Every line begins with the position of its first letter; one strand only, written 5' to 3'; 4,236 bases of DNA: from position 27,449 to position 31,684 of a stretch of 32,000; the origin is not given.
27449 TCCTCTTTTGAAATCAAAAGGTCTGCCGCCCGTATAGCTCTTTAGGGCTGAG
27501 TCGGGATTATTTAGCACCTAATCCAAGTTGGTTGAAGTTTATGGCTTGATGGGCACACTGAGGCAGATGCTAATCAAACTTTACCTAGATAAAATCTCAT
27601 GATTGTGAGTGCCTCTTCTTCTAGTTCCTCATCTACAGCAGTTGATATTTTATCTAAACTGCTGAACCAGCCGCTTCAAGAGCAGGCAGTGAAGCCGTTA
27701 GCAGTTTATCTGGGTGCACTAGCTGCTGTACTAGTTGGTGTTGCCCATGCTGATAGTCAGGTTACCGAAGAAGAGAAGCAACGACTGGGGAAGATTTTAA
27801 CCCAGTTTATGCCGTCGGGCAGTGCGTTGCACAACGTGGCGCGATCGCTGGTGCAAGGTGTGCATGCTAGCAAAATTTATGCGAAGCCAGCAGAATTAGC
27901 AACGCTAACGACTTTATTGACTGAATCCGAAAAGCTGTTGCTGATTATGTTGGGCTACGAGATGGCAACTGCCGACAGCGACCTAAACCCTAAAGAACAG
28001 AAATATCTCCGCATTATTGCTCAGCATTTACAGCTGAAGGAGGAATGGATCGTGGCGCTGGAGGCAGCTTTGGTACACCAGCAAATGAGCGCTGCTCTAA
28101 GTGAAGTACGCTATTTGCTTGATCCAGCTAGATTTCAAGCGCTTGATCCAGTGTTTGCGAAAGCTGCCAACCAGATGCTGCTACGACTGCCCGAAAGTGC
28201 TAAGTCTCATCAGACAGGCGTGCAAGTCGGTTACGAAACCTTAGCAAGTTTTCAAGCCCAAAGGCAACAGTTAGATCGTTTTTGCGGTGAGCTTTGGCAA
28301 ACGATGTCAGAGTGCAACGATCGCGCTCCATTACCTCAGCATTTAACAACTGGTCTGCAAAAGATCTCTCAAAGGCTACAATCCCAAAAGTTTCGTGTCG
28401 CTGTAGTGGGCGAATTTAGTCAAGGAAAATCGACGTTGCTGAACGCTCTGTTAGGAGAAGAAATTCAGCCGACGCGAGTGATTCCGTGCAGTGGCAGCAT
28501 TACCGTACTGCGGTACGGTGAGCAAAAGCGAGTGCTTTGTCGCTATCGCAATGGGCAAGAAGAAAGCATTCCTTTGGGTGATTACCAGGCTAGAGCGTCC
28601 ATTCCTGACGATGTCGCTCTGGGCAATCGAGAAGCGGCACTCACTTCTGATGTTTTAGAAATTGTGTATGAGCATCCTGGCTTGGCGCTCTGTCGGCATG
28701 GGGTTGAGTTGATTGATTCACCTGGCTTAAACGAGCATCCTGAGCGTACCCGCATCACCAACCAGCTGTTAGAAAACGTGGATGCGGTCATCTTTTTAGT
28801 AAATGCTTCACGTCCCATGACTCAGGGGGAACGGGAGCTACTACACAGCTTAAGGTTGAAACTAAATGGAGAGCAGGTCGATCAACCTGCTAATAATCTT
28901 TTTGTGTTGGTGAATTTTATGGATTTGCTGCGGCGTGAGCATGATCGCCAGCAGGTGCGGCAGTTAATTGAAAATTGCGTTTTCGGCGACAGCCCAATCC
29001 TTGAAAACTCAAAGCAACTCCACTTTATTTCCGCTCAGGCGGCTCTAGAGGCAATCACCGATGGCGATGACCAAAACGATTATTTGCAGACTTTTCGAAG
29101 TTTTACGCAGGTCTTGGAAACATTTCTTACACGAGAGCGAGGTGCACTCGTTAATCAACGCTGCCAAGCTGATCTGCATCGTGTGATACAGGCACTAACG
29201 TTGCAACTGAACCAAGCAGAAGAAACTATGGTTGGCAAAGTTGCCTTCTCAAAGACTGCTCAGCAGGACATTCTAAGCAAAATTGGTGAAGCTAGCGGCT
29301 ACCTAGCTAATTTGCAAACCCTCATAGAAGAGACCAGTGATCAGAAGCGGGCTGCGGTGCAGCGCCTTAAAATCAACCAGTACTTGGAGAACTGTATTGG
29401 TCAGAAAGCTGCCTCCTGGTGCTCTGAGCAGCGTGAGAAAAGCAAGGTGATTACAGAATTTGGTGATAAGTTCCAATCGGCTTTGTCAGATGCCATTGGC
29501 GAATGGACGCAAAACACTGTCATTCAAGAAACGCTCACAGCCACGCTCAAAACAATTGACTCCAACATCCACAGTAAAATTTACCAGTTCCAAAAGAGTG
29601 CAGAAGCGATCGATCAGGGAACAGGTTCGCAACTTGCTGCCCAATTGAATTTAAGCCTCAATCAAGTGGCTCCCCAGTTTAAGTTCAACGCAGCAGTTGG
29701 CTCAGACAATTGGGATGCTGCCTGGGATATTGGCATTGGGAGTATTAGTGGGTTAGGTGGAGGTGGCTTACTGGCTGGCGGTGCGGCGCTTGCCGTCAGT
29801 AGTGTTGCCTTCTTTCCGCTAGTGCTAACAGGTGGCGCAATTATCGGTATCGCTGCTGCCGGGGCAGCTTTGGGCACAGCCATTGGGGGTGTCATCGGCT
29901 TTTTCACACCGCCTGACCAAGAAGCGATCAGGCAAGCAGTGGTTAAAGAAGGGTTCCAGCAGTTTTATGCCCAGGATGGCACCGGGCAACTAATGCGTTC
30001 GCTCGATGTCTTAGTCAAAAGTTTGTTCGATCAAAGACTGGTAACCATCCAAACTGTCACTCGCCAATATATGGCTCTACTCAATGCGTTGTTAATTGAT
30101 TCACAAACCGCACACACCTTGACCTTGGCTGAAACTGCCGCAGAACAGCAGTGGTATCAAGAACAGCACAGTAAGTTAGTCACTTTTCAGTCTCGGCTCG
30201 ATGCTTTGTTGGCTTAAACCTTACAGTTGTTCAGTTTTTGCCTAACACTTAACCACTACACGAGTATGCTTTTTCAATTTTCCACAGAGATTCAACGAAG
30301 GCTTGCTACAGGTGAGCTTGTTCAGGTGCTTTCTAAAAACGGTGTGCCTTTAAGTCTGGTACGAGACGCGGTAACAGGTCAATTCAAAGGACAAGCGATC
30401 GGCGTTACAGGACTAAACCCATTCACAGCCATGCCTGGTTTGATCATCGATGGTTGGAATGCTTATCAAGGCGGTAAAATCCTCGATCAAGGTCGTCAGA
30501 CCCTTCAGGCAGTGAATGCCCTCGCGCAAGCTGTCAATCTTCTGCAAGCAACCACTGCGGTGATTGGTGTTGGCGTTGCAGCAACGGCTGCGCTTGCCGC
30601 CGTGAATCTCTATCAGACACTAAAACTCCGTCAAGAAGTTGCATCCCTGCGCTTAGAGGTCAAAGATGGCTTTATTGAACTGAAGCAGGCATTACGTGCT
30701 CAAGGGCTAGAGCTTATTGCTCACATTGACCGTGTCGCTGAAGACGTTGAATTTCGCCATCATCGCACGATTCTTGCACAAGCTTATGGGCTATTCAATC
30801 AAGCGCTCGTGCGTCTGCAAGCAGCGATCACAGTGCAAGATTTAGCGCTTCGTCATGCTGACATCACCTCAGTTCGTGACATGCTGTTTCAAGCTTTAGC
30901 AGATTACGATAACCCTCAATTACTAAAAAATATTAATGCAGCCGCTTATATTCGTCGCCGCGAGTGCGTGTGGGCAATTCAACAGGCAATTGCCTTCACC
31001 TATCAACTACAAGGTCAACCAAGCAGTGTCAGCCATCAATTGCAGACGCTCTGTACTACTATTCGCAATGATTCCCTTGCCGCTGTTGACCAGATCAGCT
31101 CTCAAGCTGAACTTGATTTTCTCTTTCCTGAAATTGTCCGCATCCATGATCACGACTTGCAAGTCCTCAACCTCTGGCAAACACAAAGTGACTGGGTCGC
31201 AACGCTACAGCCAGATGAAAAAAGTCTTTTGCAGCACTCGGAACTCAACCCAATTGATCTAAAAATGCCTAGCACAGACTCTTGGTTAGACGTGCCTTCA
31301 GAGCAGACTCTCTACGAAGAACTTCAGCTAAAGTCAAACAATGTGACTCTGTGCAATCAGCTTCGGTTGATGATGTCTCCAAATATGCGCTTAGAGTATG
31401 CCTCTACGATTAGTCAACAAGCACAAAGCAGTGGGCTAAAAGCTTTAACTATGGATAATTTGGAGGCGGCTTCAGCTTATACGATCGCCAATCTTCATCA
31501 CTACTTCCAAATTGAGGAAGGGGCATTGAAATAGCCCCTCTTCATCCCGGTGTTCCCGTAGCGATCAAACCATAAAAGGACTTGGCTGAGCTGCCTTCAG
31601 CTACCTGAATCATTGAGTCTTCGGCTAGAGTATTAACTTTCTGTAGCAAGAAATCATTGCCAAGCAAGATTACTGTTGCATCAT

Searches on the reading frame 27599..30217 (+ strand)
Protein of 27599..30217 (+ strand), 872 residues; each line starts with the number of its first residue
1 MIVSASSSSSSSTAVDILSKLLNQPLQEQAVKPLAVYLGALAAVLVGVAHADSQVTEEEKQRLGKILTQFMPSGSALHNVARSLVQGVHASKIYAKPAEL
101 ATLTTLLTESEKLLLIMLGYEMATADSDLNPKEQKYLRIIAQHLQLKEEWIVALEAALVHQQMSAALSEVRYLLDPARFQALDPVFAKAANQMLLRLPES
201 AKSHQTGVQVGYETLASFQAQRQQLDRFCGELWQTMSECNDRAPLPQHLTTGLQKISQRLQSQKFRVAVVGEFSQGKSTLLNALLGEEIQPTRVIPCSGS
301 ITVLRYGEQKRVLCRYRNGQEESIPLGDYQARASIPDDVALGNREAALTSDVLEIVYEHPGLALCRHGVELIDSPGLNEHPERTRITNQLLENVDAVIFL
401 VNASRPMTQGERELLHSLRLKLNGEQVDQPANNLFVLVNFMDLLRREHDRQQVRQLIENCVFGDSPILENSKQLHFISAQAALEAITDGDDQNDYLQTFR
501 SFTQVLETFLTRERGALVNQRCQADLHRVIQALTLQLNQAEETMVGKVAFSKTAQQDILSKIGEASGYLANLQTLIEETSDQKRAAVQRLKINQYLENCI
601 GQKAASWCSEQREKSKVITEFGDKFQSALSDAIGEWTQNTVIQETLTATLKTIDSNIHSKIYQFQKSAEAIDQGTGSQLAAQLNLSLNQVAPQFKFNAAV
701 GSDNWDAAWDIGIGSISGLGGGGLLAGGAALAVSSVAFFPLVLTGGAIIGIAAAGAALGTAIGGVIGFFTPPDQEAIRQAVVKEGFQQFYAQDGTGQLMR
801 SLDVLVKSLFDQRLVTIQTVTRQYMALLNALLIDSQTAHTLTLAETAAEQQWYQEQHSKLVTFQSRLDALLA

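Call 3: search_protein_families(library=pfam, proteins=[window:27599-30217:+], max_evalue=0.01)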
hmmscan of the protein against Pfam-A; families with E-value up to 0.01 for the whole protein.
window:27599-30217:+ (872 aa): 7 families
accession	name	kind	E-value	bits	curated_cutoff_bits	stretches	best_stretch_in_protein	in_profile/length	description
PF00350.29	Dynamin_N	-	3.1e-27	96.1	27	1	267-418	1-153/168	Dynamin family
PF05099.18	TerB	-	3.8e-11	43.8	24.4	1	40-149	3-111/118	Tellurite resistance protein TerB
PF01926.29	MMR_HSR1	-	2.2e-08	34.6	21.9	1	266-289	1-24/113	50S ribosome-binding GTPase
PF00009.33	GTP_EFTU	-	0.00051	20.1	26.5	1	266-480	5-170/188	Elongation factor Tu GTP binding domain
PF04670.18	Gtr1_RagA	-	0.0019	18.1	22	1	369-458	50-137/232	Gtr1/RagA G protein conserved region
PF04391.17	DUF533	-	0.0043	17.1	29.6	0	45-156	77-176/178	Protein of unknown function (DUF533)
PF03193.22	RsgA_GTPase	-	0.006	16.9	30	0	250-293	94-135/174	RsgA GTPase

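Call 83: search_protein_families(library=padloc, proteins=[window:27599-30217:+], max_evalue=0.001)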
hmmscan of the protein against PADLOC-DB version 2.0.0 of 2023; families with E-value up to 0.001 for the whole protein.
window:27599-30217:+ (872 aa): 3 families
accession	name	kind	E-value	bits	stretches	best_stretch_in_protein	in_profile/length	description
PDLC03839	LeoA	-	3.5e-19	67.3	2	214-287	4-80/559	-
PDLC03841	LeoBC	-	4.1e-18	63.8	1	248-774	55-508/601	-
PDLC03840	LeoA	-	9e-07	26.3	1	243-289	29-78/577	-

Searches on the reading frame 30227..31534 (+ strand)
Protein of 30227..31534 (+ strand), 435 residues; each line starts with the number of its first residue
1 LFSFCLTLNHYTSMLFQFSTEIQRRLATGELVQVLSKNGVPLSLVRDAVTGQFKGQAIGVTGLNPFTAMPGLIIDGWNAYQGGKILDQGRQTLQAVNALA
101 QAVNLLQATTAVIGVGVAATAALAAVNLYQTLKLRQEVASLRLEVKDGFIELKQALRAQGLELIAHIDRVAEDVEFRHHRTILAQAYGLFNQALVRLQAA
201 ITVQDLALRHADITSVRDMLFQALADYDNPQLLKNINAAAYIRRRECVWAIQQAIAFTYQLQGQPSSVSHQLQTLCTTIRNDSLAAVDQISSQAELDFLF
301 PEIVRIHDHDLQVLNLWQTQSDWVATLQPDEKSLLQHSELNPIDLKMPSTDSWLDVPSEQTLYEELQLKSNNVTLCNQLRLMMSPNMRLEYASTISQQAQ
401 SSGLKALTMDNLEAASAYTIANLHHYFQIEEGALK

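Call 3: search_protein_families(library=pfam, proteins=[window:30227-31534:+], max_evalue=0.01)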
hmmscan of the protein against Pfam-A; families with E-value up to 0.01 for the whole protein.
window:30227-31534:+ (435 aa): 0 families

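Call 49: find_encoding_contigs(protein=window:30227-31534:+, flank=10000, max_places=3)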
Protein window:30227-31534:+ (435 aa): no gene with exactly this product is on record in the collection.

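Call 83: search_protein_families(library=padloc, proteins=[window:30227-31534:+], max_evalue=0.001)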
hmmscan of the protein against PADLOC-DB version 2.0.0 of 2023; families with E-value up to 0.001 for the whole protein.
window:30227-31534:+ (435 aa): 0 families
